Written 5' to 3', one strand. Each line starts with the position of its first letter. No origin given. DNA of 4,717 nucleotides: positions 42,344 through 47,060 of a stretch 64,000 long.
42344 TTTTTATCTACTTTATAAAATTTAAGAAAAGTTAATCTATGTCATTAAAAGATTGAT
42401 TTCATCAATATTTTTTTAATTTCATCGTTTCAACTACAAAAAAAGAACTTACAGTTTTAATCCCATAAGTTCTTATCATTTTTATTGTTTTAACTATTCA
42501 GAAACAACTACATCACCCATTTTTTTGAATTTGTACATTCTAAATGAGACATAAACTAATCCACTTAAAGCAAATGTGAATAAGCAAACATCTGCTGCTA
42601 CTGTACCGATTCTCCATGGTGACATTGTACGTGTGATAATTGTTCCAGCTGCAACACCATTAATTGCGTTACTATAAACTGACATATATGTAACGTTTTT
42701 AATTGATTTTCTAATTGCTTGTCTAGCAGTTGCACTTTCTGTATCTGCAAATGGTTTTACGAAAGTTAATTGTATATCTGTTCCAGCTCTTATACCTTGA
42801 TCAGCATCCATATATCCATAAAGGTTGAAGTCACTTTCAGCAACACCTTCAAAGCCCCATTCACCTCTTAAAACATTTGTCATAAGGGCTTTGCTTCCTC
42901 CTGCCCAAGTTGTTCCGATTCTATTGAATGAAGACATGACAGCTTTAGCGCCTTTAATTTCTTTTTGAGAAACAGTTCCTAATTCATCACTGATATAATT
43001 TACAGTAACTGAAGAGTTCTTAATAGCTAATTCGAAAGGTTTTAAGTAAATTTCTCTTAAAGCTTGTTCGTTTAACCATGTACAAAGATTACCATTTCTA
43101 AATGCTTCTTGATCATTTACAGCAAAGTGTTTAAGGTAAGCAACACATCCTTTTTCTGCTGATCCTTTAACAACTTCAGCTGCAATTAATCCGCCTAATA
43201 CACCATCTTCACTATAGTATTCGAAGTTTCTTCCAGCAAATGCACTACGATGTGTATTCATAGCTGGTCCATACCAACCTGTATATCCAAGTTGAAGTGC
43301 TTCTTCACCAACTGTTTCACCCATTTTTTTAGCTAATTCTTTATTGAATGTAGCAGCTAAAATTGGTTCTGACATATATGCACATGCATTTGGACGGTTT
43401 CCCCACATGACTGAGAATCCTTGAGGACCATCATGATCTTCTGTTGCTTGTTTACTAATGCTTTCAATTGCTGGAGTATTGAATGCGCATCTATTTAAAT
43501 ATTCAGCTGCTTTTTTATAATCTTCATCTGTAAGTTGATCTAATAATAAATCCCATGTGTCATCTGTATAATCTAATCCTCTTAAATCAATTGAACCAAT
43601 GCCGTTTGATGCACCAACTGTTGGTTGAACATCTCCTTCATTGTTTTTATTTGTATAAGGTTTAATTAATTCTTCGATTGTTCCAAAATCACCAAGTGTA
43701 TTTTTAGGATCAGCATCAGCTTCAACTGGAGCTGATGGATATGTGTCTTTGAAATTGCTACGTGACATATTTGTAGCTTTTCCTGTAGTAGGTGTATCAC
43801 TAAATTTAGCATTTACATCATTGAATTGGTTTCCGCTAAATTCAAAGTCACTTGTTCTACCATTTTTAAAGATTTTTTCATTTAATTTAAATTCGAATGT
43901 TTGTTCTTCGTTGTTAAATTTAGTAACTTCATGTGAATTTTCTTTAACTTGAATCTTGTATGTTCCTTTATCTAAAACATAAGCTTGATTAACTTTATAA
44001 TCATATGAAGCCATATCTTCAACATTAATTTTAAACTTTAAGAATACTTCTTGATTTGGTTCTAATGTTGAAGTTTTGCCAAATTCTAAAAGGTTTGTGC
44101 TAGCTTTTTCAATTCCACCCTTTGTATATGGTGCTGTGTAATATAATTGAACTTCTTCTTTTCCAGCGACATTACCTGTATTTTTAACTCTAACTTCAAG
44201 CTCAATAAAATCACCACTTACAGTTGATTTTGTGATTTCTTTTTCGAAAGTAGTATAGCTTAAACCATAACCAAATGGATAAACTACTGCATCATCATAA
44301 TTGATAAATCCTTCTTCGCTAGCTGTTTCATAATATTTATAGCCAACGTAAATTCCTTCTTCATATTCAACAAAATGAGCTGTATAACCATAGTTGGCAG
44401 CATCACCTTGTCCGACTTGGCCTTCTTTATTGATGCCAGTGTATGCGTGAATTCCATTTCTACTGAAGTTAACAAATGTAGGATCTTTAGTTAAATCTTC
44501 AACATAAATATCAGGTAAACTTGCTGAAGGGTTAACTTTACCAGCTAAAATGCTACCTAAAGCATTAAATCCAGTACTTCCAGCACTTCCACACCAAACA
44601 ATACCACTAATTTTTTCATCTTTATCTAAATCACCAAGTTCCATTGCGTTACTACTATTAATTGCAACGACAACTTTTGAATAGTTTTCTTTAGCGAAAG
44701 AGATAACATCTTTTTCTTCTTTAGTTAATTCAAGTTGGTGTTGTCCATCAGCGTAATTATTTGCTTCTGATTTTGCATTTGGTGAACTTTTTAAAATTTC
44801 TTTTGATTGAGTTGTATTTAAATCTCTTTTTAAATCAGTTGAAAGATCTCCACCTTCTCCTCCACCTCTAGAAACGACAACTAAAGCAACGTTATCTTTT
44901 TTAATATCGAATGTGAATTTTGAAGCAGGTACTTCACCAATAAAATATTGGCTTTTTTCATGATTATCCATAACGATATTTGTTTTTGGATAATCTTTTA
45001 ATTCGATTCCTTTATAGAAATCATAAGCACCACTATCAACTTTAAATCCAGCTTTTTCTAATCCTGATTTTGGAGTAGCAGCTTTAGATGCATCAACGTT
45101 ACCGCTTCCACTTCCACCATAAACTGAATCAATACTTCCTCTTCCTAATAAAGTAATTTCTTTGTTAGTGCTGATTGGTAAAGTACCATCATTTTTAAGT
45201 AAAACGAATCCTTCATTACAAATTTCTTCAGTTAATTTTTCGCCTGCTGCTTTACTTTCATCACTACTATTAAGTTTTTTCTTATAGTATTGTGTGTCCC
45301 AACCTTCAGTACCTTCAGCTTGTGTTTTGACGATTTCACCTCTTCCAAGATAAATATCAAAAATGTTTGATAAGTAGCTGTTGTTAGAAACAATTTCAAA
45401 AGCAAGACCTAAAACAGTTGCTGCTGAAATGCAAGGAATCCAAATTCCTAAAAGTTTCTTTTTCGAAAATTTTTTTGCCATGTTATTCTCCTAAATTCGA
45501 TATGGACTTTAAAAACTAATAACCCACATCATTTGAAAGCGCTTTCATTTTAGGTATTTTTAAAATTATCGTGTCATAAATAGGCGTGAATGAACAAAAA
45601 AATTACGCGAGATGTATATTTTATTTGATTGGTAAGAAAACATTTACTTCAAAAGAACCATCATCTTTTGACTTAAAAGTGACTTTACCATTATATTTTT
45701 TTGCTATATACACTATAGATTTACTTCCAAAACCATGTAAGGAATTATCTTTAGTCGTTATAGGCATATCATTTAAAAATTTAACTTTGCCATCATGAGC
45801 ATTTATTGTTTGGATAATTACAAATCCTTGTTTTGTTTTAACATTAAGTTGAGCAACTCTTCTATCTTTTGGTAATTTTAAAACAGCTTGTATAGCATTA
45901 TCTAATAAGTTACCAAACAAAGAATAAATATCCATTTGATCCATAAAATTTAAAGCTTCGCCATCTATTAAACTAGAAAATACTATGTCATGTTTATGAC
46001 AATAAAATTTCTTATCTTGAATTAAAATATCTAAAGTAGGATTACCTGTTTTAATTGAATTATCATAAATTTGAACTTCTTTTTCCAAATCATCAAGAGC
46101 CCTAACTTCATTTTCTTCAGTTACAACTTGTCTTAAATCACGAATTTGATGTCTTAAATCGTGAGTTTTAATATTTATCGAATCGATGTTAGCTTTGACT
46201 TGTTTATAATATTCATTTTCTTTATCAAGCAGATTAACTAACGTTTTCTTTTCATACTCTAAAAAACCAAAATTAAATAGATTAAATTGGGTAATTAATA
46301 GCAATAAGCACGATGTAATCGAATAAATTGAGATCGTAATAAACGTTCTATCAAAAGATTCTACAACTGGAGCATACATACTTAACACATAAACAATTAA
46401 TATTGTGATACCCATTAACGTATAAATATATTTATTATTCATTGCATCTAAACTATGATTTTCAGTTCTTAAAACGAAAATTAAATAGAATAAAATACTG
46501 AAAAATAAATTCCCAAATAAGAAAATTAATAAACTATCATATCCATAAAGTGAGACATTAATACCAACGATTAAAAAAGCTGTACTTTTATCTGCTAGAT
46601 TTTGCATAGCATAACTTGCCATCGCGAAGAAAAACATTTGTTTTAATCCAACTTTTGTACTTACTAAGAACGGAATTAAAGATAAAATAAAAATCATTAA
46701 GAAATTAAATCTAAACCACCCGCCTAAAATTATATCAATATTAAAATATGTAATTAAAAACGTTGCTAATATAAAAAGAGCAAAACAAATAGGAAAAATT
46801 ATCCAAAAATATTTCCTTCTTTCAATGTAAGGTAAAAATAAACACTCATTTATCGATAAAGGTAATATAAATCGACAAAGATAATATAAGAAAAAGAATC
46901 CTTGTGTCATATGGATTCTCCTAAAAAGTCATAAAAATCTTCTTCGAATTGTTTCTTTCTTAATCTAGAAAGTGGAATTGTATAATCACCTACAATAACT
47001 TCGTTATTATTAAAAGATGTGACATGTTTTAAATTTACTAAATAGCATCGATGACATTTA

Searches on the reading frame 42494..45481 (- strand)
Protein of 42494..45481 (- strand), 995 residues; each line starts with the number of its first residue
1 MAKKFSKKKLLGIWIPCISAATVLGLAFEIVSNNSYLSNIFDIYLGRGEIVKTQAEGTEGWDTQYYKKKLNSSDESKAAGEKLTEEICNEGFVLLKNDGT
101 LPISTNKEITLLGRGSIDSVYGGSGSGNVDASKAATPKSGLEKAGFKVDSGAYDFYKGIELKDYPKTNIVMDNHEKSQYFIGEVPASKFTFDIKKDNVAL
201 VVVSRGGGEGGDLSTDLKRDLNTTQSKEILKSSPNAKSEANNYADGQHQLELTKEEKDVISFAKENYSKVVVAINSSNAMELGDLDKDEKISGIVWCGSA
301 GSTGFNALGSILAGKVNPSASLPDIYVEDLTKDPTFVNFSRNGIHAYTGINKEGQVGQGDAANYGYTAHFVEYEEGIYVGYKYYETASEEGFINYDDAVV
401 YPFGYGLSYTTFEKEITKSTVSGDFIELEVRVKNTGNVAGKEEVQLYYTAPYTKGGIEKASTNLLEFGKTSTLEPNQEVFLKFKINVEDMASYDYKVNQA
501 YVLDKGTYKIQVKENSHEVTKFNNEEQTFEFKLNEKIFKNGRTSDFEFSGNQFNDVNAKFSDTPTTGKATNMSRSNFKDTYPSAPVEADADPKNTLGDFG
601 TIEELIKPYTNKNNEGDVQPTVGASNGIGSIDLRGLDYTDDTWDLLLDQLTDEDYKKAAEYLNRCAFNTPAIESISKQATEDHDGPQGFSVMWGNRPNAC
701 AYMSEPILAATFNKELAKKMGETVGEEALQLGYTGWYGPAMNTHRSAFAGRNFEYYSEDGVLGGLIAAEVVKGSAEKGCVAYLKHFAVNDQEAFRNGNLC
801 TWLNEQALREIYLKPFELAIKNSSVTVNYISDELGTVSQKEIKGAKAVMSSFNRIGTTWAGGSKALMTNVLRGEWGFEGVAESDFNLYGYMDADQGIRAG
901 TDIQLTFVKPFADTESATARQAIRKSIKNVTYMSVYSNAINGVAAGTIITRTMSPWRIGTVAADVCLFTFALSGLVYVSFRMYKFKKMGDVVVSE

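Call 82: search_protein_families(library=pfam, proteins=[window:42494-45481:-], max_evalue=0.001)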
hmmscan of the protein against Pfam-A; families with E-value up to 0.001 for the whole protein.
window:42494-45481:- (995 aa): 3 families
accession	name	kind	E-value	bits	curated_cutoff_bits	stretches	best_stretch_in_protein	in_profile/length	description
PF01915.27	Glyco_hydro_3_C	-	1.6e-23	84.2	31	1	93-381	2-200/200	Glycosyl hydrolase family 3 C-terminal domain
PF00933.27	Glyco_hydro_3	-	4.3e-21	76.1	27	2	708-824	91-209/316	Glycosyl hydrolase family 3 N terminal domain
PF14310.12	Fn3-like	-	2.7e-09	37.5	25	1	444-516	3-71/71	Fibronectin type III-like domain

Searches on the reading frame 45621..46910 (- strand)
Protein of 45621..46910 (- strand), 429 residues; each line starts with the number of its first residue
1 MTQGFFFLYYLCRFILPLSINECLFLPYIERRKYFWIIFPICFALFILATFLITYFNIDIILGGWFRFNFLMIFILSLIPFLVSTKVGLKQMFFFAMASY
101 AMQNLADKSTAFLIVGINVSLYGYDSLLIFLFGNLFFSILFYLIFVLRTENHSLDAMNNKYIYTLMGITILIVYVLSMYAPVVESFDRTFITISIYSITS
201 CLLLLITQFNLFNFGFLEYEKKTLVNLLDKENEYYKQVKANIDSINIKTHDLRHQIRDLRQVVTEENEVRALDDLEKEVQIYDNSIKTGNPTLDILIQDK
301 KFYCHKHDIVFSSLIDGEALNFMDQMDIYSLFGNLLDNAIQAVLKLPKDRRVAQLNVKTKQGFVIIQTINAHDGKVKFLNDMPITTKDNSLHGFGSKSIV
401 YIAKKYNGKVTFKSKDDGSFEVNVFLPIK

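Call 15: search_protein_families(library=pfam, proteins=[window:45621-46910:-], max_evalue=0.1)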
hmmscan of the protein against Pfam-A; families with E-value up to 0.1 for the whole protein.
window:45621-46910:- (429 aa): 2 families
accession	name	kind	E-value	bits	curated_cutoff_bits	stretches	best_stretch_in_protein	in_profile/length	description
PF14501.12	HATPase_c_5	-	1.4e-20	73.5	22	1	323-427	1-102/102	GHKL domain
PF02518.31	HATPase_c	-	0.0011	19.9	26.4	1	324-428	2-109/111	Histidine kinase-, DNA gyrase B-, and HSP90-like ATPase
